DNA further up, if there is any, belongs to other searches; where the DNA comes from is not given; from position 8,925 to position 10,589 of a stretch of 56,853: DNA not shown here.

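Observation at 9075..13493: Translationally coupled luxE-like / L,D-transpeptidase / MFS / luxC-like operon without luciferase genes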

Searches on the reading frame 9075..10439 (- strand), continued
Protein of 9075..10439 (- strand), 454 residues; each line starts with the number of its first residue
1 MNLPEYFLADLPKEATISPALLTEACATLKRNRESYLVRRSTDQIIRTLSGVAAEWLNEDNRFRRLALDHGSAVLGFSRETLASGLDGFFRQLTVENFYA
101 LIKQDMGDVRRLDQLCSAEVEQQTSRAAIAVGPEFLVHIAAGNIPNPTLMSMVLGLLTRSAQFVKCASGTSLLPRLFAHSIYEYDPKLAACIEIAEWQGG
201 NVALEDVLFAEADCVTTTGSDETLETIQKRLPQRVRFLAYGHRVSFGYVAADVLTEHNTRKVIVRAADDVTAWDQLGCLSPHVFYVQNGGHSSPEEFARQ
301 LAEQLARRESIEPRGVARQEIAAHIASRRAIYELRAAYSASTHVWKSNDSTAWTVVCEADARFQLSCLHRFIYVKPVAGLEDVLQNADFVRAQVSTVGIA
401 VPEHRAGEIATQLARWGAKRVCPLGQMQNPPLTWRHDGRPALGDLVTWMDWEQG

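Call 29: find_encoding_contigs(protein=P0138, flank=6000, max_places=2)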
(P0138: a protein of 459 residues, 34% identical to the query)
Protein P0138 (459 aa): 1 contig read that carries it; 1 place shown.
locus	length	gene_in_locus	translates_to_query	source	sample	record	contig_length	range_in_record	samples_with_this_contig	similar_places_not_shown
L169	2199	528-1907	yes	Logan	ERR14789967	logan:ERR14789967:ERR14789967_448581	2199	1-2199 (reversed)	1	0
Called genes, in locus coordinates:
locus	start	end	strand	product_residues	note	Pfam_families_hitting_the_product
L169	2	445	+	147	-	?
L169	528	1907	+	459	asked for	PF05893:LuxC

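Call 32: find_homologous_proteins(query=A2, max_evalue=1e-20)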
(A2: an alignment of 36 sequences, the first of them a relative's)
Query A2 (36 sequences) (452 aa, profile of the alignment): 2091 proteins with E <= 1e-20 among 8000 candidates; the best 120 are listed.
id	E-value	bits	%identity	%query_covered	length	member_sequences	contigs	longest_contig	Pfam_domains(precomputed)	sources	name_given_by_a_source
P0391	2.6e-174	599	42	99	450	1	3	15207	PF05893.20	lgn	-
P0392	7.3e-174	597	42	100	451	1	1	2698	PF05893.20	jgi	-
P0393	9.0e-174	597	44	99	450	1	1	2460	PF05893.20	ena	-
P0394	1.1e-173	596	43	99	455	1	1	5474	PF05893.20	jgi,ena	-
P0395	1.2e-173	596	43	99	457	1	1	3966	PF05893.20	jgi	jgi:hypothetical protein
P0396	2.1e-173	596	44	99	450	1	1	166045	PF05893.20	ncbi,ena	-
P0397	3.5e-173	595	43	99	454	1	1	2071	PF05893.20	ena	-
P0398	4.5e-173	595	43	99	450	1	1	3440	PF05893.20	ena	-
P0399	5.0e-173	594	43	100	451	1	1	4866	PF05893.20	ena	-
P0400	8.4e-173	594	45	99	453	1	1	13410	PF05893.20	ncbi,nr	ncbi:MAG: hypothetical protein HY301_19540 [Verrucomicrobia bacterium]|nr:hypothetical protein [Verr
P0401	1.5e-172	593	43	99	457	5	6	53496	PF05893.20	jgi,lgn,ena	jgi:hypothetical protein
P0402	1.6e-172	593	42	99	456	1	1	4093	PF05893.20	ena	-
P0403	2.2e-172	592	44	99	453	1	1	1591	PF05893.20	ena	-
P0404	2.5e-172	592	43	100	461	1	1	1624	PF05893.20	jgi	jgi:hypothetical protein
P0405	3.4e-172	592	45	100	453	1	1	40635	PF05893.20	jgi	jgi:Acyl-CoA reductase (LuxC)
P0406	4.3e-172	591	44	99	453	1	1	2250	PF05893.20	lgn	-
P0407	4.9e-172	591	43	100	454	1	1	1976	PF05893.20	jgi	jgi:hypothetical protein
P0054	5.1e-172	591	43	100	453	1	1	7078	PF05893.20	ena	-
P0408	6.6e-172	591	44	99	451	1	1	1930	PF05893.20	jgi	jgi:hypothetical protein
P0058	6.8e-172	591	41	100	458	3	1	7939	PF05893.20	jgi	jgi:hypothetical protein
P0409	8.3e-172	590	40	99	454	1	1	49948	PF05893.20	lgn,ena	-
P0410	1.0e-171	590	44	100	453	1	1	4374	PF05893.20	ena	-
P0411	1.2e-171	590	42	99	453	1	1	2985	PF05893.20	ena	-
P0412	1.4e-171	590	43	99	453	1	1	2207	PF05893.20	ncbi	-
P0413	1.4e-171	590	42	99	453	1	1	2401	PF05893.20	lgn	-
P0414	1.5e-171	589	44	99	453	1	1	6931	PF05893.20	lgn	-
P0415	1.6e-171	589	44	99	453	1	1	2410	PF05893.20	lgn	-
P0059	1.6e-171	589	43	100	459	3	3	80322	PF05893.20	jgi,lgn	-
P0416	1.9e-171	589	42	99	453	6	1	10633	PF05893.20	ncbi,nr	ncbi:MAG TPA: acyl-CoA reductase [Candidatus Polarisedimenticolia bacterium]|nr:acyl-CoA reductase [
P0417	2.1e-171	589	44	99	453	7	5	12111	PF05893.20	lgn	-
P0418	2.1e-171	589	46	99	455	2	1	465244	PF05893.20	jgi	jgi:hypothetical protein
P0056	2.2e-171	589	43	100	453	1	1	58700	PF05893.20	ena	-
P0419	2.5e-171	589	47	100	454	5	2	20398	PF05893.20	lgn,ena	-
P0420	2.8e-171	589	44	99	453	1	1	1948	PF05893.20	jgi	-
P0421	3.1e-171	588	44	99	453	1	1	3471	PF05893.20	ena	-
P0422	3.2e-171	588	42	100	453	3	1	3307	PF05893.20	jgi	jgi:Acyl-CoA reductase (LuxC)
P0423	3.3e-171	588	42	100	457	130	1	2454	PF05893.20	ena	-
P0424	3.5e-171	588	44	99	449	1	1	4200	PF05893.20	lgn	-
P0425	3.6e-171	588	42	99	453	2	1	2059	PF05893.20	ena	-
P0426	3.6e-171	588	46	100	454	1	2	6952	PF05893.20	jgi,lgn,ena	jgi:hypothetical protein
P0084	4.6e-171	588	42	99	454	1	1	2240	PF05893.20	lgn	-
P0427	4.7e-171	588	43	99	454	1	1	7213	PF05893.20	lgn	-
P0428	4.7e-171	588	44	99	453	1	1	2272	PF05893.20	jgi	jgi:hypothetical protein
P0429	4.7e-171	588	44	100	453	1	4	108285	PF05893.20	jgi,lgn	jgi:hypothetical protein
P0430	4.9e-171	588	44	99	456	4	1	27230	PF05893.20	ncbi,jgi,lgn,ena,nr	ncbi:MAG TPA: acyl-CoA reductase [Candidatus Angelobacter sp.]|nr:acyl-CoA reductase [Candidatus Ang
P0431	4.9e-171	588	42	99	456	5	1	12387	PF05893.20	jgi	jgi:hypothetical protein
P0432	5.2e-171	588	42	100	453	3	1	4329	PF05893.20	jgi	jgi:hypothetical protein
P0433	5.6e-171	588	43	99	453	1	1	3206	PF05893.20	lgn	-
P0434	6.3e-171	587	43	100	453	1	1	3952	PF05893.20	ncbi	-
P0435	6.6e-171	587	42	100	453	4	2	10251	PF05893.20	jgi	jgi:hypothetical protein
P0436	7.3e-171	587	43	100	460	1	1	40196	PF05893.20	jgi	jgi:hypothetical protein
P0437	9.4e-171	587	43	99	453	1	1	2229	PF05893.20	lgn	-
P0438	1.3e-170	586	44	99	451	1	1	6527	PF05893.20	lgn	-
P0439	1.4e-170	586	42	99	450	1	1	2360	PF05893.20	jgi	jgi:hypothetical protein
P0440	1.6e-170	586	42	100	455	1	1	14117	PF05893.20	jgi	jgi:Acyl-CoA reductase (LuxC)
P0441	1.7e-170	586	42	100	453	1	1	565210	PF05893.20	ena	-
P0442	1.9e-170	586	42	99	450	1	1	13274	PF05893.20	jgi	jgi:hypothetical protein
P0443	2.1e-170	586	42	100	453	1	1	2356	PF05893.20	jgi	jgi:hypothetical protein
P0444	2.2e-170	586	43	100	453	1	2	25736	PF05893.20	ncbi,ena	-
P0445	2.2e-170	586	43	99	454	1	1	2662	PF05893.20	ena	-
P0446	2.3e-170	586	42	99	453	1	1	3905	PF05893.20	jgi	jgi:hypothetical protein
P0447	2.4e-170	585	43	99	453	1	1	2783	PF05893.20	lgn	-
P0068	2.7e-170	585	42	99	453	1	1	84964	PF05893.20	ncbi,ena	-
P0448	2.9e-170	585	43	100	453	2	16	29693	PF05893.20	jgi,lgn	jgi:hypothetical protein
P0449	3.0e-170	585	43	99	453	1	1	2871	PF05893.20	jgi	jgi:hypothetical protein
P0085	3.1e-170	585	45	99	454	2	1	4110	PF05893.20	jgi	-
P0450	3.2e-170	585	43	99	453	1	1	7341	PF05893.20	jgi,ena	-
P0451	3.4e-170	585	44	99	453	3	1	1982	PF05893.20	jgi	-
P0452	3.4e-170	585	43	100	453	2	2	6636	PF05893.20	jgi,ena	-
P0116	3.5e-170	585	40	100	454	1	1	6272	PF05893.20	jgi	jgi:hypothetical protein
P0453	3.5e-170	585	41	100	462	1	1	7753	PF05893.20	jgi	jgi:Acyl-CoA reductase (LuxC)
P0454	3.8e-170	585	42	99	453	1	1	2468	PF05893.20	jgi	jgi:hypothetical protein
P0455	3.8e-170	585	44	99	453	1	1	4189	PF05893.20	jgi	jgi:hypothetical protein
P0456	4.0e-170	585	43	99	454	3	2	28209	PF05893.20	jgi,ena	jgi:hypothetical protein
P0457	4.4e-170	585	44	100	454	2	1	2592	PF05893.20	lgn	-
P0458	4.5e-170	585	42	99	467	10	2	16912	PF05893.20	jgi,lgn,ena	-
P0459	4.6e-170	585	43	99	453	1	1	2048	PF05893.20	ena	-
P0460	4.6e-170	585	43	100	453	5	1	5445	PF05893.20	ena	-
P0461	4.7e-170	585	45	100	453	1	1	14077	PF05893.20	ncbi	-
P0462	4.9e-170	585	42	99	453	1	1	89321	PF05893.20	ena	-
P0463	5.0e-170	584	44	99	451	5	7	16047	PF05893.20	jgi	jgi:hypothetical protein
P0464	5.0e-170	584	44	100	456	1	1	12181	PF05893.20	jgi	jgi:hypothetical protein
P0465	5.2e-170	584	43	100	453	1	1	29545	PF05893.20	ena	-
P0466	6.0e-170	584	46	99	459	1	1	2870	PF05893.20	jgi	jgi:acyl-CoA reductase LuxC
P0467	6.2e-170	584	45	99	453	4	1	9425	PF05893.20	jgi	jgi:hypothetical protein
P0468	6.3e-170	584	42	100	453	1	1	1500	PF05893.20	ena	-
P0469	6.3e-170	584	43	99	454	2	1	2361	PF05893.20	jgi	-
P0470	7.2e-170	584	43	99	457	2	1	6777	PF05893.20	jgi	-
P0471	7.3e-170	584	42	99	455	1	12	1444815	PF05893.20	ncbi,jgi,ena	ncbi:MAG: acyl-CoA reductase [Verrucomicrobiota bacterium]|jgi:hypothetical protein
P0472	7.3e-170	584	44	99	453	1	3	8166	PF05893.20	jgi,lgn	jgi:hypothetical protein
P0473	8.0e-170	584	40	99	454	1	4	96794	PF05893.20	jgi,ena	jgi:hypothetical protein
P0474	8.0e-170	584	42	99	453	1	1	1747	PF05893.20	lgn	-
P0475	8.2e-170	584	43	99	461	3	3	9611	PF05893.20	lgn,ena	-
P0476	8.2e-170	584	44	99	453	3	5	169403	PF05893.20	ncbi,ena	-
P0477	8.3e-170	584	43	99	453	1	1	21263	PF05893.20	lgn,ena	-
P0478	8.6e-170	584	43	99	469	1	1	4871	PF05893.20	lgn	-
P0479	1.0e-169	583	45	100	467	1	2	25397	PF05893.20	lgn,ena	-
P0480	1.1e-169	583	42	100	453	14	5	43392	PF05893.20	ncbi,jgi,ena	jgi:hypothetical protein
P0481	1.2e-169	583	42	99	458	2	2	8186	PF05893.20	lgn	-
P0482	1.2e-169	583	43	99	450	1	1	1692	PF05893.20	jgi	jgi:hypothetical protein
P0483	1.3e-169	583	43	99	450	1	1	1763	PF05893.20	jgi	jgi:hypothetical protein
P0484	1.3e-169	583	41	99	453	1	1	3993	PF05893.20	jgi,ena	-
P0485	1.3e-169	583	44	99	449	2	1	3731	PF05893.20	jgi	jgi:acyl-CoA reductase LuxC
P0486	1.3e-169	583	44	99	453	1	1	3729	PF05893.20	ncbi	-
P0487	1.4e-169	583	43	99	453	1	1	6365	PF05893.20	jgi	-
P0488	1.4e-169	583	45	99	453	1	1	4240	PF05893.20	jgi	jgi:hypothetical protein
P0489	1.4e-169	583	44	100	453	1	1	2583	PF05893.20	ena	-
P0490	1.4e-169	583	44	99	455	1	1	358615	PF05893.20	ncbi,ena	-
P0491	1.5e-169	583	43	99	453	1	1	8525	PF05893.20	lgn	-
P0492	1.5e-169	583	43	99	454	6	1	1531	PF05893.20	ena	-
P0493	1.5e-169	583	42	99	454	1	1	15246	PF05893.20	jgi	jgi:hypothetical protein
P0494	1.6e-169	583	42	100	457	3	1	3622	PF05893.20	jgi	jgi:hypothetical protein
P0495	1.6e-169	583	43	99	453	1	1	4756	PF05893.20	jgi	jgi:hypothetical protein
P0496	1.6e-169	583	40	99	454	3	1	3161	PF05893.20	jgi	jgi:hypothetical protein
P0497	1.8e-169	583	43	100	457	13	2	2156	PF05893.20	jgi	jgi:hypothetical protein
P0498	1.9e-169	583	42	100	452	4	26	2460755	PF05893.20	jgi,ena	jgi:hypothetical protein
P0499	1.9e-169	583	42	100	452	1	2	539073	PF05893.20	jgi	jgi:hypothetical protein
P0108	2.1e-169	582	44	99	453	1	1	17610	PF05893.20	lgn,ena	-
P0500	2.1e-169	582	43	100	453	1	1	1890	PF05893.20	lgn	-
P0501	2.2e-169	582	43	100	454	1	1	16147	PF05893.20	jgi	jgi:hypothetical protein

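Call 33: list_cluster_members(proteins=[P0122, P0125, P0127, P0131, P0133, P0137, P0139, P0140, P0144, P0146])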
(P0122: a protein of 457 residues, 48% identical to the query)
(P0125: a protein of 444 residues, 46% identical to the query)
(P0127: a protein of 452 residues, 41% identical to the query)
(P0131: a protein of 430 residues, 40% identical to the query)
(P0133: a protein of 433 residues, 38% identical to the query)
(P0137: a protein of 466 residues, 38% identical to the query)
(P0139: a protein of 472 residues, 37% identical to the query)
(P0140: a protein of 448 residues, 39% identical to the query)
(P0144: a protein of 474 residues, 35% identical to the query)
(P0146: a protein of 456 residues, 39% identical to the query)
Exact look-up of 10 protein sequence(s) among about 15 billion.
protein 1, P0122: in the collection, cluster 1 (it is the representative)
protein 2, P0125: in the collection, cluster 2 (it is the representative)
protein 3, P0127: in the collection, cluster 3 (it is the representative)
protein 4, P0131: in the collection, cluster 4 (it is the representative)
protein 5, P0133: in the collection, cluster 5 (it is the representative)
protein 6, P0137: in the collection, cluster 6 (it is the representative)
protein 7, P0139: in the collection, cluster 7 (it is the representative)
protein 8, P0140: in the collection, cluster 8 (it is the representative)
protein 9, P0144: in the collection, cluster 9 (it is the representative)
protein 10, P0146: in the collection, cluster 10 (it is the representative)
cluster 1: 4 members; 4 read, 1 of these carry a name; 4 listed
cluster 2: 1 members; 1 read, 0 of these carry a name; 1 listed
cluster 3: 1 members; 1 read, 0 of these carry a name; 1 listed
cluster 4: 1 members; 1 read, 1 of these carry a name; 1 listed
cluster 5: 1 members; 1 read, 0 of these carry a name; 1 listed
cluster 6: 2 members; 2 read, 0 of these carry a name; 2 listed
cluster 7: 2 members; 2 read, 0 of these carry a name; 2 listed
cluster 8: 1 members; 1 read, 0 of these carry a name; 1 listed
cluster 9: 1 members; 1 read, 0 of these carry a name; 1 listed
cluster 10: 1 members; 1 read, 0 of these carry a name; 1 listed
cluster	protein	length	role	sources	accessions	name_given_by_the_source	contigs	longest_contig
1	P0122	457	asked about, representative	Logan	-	-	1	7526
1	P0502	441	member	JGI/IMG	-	hypothetical protein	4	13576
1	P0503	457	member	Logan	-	-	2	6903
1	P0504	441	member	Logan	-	-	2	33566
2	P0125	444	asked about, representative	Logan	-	-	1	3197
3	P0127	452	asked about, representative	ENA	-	-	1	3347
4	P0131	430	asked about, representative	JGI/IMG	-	hypothetical protein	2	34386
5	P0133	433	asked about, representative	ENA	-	-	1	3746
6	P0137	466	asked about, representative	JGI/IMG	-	-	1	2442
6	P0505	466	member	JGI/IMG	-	-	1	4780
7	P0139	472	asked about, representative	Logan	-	-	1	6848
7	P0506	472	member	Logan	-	-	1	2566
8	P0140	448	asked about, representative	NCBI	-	-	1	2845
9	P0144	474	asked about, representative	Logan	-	-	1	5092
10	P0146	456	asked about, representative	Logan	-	-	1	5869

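Call 34: find_encoding_contigs(protein=P0131, flank=7000, max_places=1)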
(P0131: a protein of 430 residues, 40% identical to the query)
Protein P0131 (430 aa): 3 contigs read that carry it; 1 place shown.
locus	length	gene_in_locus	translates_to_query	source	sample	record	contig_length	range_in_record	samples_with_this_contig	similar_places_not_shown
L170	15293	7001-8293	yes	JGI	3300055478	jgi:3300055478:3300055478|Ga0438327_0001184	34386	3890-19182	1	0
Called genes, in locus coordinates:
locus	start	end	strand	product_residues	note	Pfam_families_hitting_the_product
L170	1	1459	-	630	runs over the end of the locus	PF11412:DsbD_N, PF02683:DsbD_TM, PF13098:Thioredoxin_2, PF13899:Thioredoxin_7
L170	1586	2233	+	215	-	PF04055:Radical_SAM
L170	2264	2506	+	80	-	-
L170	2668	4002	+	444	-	PF00202:Aminotran_3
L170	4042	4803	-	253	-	PF27324:MjaV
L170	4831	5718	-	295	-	PF01261:AP_endonuc_2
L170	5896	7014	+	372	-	PF04443:LuxE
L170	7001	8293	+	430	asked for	PF05893:LuxC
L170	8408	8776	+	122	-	PF00507:Oxidored_q4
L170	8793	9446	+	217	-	PF01058:Oxidored_q6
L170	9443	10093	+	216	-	PF00329:Complex1_30kDa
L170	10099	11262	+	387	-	PF00346:Complex1_49kDa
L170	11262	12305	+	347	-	PF13187:Fer4_9 (faint), PF12838:Fer4_7, PF00037:Fer4 (weak), PF04060:FeS (weak)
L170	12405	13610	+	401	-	PF00146:NADHdh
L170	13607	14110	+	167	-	PF00499:Oxidored_q3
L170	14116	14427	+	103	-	PF00420:Oxidored_q2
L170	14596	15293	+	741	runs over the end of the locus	PF00662:Proton_antipo_N, PF00361:Proton_antipo_M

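Call 35: find_encoding_contigs(protein=P0122, flank=7000, max_places=1)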
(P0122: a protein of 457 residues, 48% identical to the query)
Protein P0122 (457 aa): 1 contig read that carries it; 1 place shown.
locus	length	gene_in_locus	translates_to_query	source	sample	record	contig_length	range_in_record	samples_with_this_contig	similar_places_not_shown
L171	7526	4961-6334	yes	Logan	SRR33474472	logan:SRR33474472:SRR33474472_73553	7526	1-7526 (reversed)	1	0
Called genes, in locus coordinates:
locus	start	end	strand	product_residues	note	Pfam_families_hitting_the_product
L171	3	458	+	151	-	?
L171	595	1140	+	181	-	PF02151:UVR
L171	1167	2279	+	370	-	PF00217:ATP-gua_Ptrans, PF27454:McsB_C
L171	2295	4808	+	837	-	PF02861:Clp_N, PF23569:NBD_SMAX1, PF00004:AAA, PF17871:AAA_lid_9, PF00004:AAA, PF07724:AAA_2, PF07728:AAA_5, PF10431:ClpB_D2-small, +10 more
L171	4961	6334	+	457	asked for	PF05893:LuxC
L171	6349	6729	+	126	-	PF01242:PTPS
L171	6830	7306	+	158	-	PF08534:Redoxin, PF00578:AhpC-TSA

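Call 36: find_encoding_contigs(protein=P0139, flank=7000, max_places=1)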
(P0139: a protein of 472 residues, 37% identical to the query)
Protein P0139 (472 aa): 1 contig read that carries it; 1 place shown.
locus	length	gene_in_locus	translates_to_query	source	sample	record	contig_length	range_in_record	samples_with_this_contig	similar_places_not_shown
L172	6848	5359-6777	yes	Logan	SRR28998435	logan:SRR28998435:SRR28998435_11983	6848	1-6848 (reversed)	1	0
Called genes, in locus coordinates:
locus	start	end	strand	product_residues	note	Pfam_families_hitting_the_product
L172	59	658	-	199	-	PF01464:SLT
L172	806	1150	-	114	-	PF04972:BON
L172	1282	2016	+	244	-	PF02517:Rce1-like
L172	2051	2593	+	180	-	-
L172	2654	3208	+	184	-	-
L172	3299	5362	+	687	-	PF18939:DUF5686 (faint)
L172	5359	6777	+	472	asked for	PF05893:LuxC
